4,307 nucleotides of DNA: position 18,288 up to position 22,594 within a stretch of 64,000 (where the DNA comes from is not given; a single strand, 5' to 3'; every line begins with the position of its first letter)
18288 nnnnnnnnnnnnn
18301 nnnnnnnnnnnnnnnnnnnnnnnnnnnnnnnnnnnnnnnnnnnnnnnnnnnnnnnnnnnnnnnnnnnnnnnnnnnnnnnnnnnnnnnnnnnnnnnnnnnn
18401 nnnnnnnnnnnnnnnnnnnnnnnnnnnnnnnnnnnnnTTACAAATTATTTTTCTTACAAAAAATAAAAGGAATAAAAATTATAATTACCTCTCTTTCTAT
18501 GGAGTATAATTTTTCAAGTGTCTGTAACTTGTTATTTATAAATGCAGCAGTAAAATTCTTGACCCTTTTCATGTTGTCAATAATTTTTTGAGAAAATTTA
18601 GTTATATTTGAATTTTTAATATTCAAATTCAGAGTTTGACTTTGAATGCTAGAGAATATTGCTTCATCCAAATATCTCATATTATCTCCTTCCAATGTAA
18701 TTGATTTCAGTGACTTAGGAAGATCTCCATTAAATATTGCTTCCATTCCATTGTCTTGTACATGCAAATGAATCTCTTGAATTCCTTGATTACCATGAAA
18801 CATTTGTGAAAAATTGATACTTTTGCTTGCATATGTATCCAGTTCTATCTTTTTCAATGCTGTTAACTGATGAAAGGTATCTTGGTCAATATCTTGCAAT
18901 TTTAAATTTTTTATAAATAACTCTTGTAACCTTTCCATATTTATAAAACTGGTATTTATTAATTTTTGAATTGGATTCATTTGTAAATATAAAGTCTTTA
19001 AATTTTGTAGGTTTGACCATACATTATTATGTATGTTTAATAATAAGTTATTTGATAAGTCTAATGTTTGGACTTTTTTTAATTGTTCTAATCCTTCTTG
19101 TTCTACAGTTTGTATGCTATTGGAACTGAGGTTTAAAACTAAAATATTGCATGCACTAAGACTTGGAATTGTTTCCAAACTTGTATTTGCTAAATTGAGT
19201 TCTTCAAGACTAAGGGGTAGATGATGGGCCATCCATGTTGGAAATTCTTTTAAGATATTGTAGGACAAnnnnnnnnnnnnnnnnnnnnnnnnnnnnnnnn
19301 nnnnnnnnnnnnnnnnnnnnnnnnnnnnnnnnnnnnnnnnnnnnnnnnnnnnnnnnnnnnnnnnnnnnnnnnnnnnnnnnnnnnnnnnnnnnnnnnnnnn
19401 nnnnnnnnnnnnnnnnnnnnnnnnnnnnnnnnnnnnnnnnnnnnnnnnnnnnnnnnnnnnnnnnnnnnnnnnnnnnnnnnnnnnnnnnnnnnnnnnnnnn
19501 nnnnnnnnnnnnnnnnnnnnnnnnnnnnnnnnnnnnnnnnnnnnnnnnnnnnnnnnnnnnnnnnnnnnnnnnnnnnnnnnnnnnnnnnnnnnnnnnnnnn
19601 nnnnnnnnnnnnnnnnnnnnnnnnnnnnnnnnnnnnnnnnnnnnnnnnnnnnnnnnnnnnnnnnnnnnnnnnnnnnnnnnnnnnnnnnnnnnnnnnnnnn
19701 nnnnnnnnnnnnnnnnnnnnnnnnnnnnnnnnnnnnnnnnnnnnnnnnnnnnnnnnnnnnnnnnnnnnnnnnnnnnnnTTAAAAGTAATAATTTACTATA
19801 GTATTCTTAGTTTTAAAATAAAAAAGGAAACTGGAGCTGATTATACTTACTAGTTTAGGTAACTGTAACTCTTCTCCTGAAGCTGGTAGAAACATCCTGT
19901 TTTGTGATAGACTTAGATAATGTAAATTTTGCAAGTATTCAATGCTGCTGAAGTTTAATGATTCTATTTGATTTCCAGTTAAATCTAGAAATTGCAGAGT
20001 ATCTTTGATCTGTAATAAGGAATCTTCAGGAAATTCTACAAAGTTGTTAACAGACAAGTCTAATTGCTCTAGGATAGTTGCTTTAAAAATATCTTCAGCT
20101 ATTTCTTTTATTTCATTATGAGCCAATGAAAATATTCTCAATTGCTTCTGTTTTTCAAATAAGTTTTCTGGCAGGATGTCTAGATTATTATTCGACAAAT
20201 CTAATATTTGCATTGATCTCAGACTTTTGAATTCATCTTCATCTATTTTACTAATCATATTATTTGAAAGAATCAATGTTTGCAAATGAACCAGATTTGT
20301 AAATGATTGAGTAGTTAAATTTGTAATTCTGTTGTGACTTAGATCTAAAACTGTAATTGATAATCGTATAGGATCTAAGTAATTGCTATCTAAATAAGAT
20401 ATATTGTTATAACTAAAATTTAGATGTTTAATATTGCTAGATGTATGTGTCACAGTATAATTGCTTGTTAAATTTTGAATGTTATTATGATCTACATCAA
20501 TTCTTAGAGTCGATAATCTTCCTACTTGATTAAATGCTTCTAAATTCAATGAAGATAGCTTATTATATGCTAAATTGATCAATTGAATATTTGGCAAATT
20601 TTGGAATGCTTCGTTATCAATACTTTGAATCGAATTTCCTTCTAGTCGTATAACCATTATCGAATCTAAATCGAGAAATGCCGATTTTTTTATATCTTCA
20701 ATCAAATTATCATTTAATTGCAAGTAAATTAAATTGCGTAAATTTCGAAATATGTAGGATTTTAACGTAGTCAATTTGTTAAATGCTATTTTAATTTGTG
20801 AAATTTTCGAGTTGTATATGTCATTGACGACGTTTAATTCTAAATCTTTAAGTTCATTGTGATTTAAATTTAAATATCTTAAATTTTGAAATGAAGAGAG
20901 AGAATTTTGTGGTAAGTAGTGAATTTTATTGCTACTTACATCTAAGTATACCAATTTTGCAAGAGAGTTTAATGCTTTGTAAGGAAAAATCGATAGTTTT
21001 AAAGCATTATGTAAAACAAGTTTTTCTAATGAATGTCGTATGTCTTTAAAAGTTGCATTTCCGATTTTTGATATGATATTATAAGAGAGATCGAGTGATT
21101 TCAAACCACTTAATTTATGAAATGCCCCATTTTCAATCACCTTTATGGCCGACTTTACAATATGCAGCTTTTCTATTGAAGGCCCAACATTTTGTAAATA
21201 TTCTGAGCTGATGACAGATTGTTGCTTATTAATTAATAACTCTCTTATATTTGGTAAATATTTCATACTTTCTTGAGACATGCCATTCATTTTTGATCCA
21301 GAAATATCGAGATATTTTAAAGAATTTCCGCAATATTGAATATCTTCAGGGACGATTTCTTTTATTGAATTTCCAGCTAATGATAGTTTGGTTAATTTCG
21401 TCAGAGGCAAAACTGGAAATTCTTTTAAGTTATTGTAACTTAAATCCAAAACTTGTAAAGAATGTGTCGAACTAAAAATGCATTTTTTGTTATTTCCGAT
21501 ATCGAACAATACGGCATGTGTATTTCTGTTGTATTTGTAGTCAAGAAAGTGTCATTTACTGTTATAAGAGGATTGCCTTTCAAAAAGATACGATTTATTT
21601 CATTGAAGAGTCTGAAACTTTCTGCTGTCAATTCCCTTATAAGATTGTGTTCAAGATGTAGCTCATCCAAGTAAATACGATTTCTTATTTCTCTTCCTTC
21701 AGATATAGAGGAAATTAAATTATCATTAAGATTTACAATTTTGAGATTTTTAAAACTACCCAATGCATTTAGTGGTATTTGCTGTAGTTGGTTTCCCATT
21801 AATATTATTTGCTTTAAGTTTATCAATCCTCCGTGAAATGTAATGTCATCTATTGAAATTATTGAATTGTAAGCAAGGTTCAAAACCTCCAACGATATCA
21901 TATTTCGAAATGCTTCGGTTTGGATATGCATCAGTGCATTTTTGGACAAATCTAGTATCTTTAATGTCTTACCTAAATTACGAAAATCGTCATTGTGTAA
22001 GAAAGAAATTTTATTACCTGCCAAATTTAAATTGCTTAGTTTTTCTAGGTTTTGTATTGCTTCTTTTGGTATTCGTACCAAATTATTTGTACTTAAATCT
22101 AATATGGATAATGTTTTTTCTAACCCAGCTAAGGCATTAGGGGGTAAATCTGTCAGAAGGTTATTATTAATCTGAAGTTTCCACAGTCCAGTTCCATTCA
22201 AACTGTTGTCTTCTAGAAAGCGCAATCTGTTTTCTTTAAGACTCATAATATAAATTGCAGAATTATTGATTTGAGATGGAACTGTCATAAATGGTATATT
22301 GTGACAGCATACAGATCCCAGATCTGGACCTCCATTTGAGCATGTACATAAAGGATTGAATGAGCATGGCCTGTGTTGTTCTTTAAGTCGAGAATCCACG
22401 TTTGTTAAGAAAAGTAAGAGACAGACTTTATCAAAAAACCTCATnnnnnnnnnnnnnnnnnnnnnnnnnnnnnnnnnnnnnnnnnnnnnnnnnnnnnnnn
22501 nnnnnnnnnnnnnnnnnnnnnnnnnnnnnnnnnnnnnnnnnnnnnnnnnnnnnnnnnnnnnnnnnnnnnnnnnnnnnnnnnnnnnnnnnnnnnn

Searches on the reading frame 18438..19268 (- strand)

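Call 10: search_protein_families(library=pfam, proteins=[window:18438-19268:-], max_evalue=0.01)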
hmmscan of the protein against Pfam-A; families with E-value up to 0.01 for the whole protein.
window:18438-19268:- (276 aa): 4 families
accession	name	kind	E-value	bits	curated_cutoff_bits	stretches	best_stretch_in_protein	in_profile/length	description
PF13855.12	LRR_8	-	1.2e-17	63.9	27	2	44-100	5-61/61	Leucine rich repeat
PF12799.13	LRR_4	-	5.9e-11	42.7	27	3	20-55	2-39/44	Leucine Rich repeats (2 copies)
PF14580.12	LRR_9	-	2.1e-05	24.6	30.5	1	28-163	28-168/175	Leucine-rich repeat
PF00560.39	LRR_1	-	7.2e-05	22.6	20.6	0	20-36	1-18/23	Leucine Rich Repeat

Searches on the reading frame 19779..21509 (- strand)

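Call 10: search_protein_families(library=pfam, proteins=[window:19779-21509:-], max_evalue=0.01)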
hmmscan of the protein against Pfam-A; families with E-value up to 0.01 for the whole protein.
window:19779-21509:- (576 aa): 9 families
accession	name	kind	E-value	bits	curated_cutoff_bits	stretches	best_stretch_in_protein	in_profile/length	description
PF13855.12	LRR_8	-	1.7e-70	233.1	27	10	385-443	3-61/61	Leucine rich repeat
PF12799.13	LRR_4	-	3.1e-41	138.9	27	4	17-52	2-39/44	Leucine Rich repeats (2 copies)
PF13306.12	LRR_5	-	5.3e-25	88.2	27.7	3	232-346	9-117/127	BspA type Leucine rich repeat region (6 copies)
PF00560.39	LRR_1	-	1.7e-24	81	20.6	0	384-406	1-23/23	Leucine Rich Repeat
PF23598.1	LRR_14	-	1.5e-16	60.5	40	3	17-224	71-255/353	Leucine-rich repeat region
PF14580.12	LRR_9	-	2.9e-10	40.4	30.5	2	363-477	47-164/175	Leucine-rich repeat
PF13516.12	LRR_6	-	1.3e-07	31.5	23.4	0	384-397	4-17/24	Leucine Rich repeat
PF23952.1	LRR_EndoS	-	0.0043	17.7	27.9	0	467-537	58-116/116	Endo-beta-N-acetylglucosaminidase EndoS LRR domain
PF23211.1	LRR_LRWD1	-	0.01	16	28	1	409-492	18-100/190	Leucine-rich repeat and WD repeat-containing protein 1, LRR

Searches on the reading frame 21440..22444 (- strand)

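Call 10: search_protein_families(library=pfam, proteins=[window:21440-22444:-], max_evalue=0.01)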
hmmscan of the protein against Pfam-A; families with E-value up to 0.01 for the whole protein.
window:21440-22444:- (334 aa): 5 families
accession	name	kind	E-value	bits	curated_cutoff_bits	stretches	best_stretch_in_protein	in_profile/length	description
PF13855.12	LRR_8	-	1.3e-32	111.8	27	4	160-205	2-47/61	Leucine rich repeat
PF12799.13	LRR_4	-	1.5e-11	44.5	27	3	184-225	2-42/44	Leucine Rich repeats (2 copies)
PF13306.12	LRR_5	-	1.8e-10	41.2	27.7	1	164-247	16-93/127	BspA type Leucine rich repeat region (6 copies)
PF00560.39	LRR_1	-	8.3e-09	34.3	20.6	0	135-157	1-23/23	Leucine Rich Repeat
PF14580.12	LRR_9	-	0.00081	19.4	30.5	1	135-251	20-132/175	Leucine-rich repeat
